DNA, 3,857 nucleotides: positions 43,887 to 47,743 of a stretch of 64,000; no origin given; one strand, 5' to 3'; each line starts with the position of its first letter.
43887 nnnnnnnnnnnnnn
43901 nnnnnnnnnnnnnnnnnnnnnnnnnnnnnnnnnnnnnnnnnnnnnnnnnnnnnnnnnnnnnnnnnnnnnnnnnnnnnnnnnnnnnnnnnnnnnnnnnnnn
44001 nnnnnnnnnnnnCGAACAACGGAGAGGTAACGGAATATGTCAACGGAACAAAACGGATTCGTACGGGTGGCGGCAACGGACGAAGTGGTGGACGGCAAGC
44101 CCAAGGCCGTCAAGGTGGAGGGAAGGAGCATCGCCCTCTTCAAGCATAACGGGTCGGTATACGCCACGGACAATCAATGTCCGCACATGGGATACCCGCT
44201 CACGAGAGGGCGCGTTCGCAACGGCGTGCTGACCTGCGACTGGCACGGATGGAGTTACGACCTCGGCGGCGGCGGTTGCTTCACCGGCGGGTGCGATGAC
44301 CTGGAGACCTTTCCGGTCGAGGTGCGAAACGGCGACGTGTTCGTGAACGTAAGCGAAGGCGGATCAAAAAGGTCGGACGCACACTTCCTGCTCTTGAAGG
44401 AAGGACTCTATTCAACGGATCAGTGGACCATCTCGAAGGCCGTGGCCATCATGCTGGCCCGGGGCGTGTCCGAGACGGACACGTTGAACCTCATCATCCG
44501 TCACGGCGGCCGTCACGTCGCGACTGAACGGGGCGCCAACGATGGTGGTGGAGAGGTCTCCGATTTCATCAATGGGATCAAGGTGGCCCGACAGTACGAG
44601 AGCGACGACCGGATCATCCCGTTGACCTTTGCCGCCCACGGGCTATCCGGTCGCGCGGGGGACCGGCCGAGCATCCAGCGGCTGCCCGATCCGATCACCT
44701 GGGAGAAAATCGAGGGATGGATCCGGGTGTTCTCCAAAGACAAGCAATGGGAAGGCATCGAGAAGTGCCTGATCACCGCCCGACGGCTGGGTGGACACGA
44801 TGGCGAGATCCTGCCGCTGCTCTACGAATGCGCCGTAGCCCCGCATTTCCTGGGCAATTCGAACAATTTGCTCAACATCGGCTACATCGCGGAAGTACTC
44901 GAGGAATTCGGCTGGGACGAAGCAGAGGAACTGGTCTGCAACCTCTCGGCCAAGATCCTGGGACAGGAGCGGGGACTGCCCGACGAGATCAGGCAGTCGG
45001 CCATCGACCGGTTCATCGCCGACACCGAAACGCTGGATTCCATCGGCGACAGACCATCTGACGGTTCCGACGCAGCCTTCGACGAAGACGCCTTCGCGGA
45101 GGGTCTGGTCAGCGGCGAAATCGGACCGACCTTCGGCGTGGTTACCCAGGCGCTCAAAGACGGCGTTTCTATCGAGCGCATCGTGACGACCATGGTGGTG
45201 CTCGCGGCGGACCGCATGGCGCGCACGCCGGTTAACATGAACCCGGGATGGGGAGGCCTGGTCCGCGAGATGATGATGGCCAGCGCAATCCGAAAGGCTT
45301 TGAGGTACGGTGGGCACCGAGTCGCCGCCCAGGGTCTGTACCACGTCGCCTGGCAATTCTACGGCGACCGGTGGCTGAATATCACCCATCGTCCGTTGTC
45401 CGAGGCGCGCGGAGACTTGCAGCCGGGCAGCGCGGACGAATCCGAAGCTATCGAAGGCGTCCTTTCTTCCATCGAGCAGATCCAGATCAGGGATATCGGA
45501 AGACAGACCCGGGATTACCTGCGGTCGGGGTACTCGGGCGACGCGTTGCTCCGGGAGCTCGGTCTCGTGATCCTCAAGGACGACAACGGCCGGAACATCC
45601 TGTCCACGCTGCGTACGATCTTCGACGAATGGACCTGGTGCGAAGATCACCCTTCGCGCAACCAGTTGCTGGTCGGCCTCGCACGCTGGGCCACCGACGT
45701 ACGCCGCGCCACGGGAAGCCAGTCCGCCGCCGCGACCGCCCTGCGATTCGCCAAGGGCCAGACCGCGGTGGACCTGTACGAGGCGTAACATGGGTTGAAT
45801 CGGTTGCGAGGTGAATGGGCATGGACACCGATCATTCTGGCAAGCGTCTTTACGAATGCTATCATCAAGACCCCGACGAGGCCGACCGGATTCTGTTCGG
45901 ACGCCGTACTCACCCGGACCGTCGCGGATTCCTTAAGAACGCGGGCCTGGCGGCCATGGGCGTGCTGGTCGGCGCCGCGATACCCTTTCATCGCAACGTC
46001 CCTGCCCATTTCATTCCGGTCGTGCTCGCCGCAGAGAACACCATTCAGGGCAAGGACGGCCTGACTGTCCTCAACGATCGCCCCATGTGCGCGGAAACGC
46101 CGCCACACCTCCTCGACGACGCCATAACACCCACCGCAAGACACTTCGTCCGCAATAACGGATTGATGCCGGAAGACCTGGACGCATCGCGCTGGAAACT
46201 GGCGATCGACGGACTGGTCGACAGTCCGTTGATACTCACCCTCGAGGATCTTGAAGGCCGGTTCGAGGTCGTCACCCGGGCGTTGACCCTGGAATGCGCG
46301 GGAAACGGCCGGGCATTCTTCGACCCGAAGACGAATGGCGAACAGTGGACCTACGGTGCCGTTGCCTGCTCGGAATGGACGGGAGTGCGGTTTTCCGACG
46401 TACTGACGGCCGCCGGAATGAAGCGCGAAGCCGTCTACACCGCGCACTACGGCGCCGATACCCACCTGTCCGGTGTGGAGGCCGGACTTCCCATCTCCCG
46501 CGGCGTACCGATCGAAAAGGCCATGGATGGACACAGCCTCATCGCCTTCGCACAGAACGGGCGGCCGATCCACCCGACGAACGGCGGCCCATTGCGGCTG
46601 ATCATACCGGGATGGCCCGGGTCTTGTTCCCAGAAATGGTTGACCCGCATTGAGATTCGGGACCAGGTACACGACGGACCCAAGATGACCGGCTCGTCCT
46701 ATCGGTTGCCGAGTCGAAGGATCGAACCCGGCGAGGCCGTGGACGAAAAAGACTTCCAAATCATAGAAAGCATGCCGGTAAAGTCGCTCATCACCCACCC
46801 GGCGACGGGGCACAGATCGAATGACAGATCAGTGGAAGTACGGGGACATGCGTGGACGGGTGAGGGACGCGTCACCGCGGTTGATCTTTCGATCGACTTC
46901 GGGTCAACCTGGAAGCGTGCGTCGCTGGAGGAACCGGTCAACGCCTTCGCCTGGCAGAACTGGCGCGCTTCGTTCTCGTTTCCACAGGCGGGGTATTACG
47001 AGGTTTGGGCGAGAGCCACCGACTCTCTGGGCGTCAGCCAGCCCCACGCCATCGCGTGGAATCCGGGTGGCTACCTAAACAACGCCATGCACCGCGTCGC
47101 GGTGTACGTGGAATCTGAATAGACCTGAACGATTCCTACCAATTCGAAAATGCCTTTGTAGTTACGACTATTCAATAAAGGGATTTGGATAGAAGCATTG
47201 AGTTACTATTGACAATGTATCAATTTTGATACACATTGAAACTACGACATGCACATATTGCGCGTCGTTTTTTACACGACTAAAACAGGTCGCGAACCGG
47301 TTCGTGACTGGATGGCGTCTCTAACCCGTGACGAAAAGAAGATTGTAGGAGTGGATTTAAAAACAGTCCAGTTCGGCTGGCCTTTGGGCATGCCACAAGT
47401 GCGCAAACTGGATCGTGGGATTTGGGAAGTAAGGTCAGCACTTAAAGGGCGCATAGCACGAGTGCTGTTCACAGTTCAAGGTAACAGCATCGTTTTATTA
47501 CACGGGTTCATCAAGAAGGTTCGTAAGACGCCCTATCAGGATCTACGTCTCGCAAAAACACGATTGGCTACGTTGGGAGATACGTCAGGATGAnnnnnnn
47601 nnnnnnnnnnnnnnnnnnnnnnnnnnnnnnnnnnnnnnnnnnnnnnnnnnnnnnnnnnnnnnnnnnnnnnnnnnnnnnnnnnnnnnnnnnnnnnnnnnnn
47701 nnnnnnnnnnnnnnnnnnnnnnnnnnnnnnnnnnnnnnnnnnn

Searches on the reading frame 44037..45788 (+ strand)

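Call 4: search_protein_families(library=pfam, proteins=[window:44037-45788:+])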
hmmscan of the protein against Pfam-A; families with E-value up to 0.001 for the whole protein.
window:44037-45788:+ (583 aa): 3 families
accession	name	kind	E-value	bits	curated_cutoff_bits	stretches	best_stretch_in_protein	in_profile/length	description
PF00355.32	Rieske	-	2.3e-20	72.7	20.3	1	9-84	3-78/88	Rieske [2Fe-2S] domain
PF13806.12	Rieske_2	-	1e-10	41.9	27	1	8-103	2-103/104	Rieske-like [2Fe-2S] domain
PF22543.2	Rieske_4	-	0.00044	20.9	28.4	1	20-78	12-74/119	Soluble Rieske-type ferredoxin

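Call 40: search_protein_families(library=ncbifam, proteins=[window:44037-45788:+], max_evalue=0.01)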
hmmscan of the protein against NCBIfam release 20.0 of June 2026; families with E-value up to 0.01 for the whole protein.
window:44037-45788:+ (583 aa): 8 families
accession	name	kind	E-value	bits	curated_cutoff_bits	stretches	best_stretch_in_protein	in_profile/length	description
TIGR02378.1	nirD_assim_sml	equivalog_domain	1.6e-13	50.7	74.65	1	10-104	4-104/105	nitrite reductase small subunit NirD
NF042948.2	3PPDioc_HcaC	equivalog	1.1e-11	45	150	1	10-107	5-104/105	3-phenylpropionate/cinnamic acid dioxygenase ferredoxin subunit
NF007422.0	PRK09965.1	equivalog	6.8e-11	42.2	113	1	13-108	8-103/106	bifunctional 3-phenylpropionate/cinnamic acid dioxygenase ferredoxin subunit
NF041683.1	ant_diox_AndAb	equivalog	1.3e-10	41.4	150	1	9-105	3-100/100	anthranilate 1,2-dioxygenase ferredoxin subunit AndAb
NF052579.1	BetMthstMoxSdmAMthl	equivalog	4.1e-10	39.2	600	1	11-81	21-91/351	4beta-methylsterol monooxygenase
TIGR02377.1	MocE_fam_FeS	subfamily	1.9e-09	37.5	136.15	1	9-105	3-101/101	MocE family 2Fe-2S type ferredoxin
NF058607.1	GlBtMonoOxGbcA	equivalog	0.0016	17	670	1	26-98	75-156/420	glycine betaine monooxygenase oxygenase subunit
NF042946.1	3PPDioc_HcaE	equivalog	0.0052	15.8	830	1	34-79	67-113/450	3-phenylpropionate/cinnamic acid dioxygenase subunit alpha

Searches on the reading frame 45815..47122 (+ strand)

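Call 4: search_protein_families(library=pfam, proteins=[window:45815-47122:+])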
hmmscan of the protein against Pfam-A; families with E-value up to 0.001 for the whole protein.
window:45815-47122:+ (435 aa): 2 families
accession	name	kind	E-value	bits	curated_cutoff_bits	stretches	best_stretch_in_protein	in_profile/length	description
PF00174.25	Oxidored_molyb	-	4.8e-50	169.9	24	1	118-288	4-167/169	Oxidoreductase molybdopterin binding domain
PF03404.22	Mo-co_dimer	-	1.8e-20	73.8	22.7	1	316-432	3-137/138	Mo-co oxidoreductase dimerisation domain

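Call 40: search_protein_families(library=ncbifam, proteins=[window:45815-47122:+], max_evalue=0.01)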
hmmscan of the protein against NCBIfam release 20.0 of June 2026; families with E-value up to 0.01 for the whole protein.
window:45815-47122:+ (435 aa): 5 families
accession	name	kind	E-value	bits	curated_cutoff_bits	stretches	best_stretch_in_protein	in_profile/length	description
NF052245.1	SorA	equivalog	1.7e-68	231.1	600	1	36-431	1-395/396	SorA family sulfite dehydrogenase catalytic subunit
TIGR04555.1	sulfite_DH_soxC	equivalog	5.1e-65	220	420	1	92-415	75-379/408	sulfite dehydrogenase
NF052247.1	SorT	equivalog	2.6e-58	197.7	570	1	101-432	61-385/387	SorT family sulfite dehydrogenase catalytic subunit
NF003767.0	PRK05363.1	equivalog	2.9e-10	39.9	207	1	120-284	94-248/320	protein-methionine-sulfoxide reductase catalytic subunit MsrP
TIGR01409.1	TAT_signal_seq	domain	0.0025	18.1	16.7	1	35-57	2-22/29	twin-arginine translocation signal domain-containing protein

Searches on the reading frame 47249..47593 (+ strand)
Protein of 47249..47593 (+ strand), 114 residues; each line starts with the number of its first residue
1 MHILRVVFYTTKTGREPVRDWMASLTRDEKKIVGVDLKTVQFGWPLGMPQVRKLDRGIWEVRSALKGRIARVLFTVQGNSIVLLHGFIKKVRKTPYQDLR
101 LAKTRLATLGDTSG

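Call 40: search_protein_families(library=ncbifam, proteins=[window:47249-47593:+], max_evalue=0.01)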
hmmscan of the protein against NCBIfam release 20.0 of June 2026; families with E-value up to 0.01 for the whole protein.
window:47249-47593:+ (114 aa): 1 family
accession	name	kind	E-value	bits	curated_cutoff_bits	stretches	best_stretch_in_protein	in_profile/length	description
TIGR02683.1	upstrm_HI1419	hypoth_equivalog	0.0023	18.3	62.85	1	16-92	7-81/95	type II toxin-antitoxin system RelE/ParE family toxin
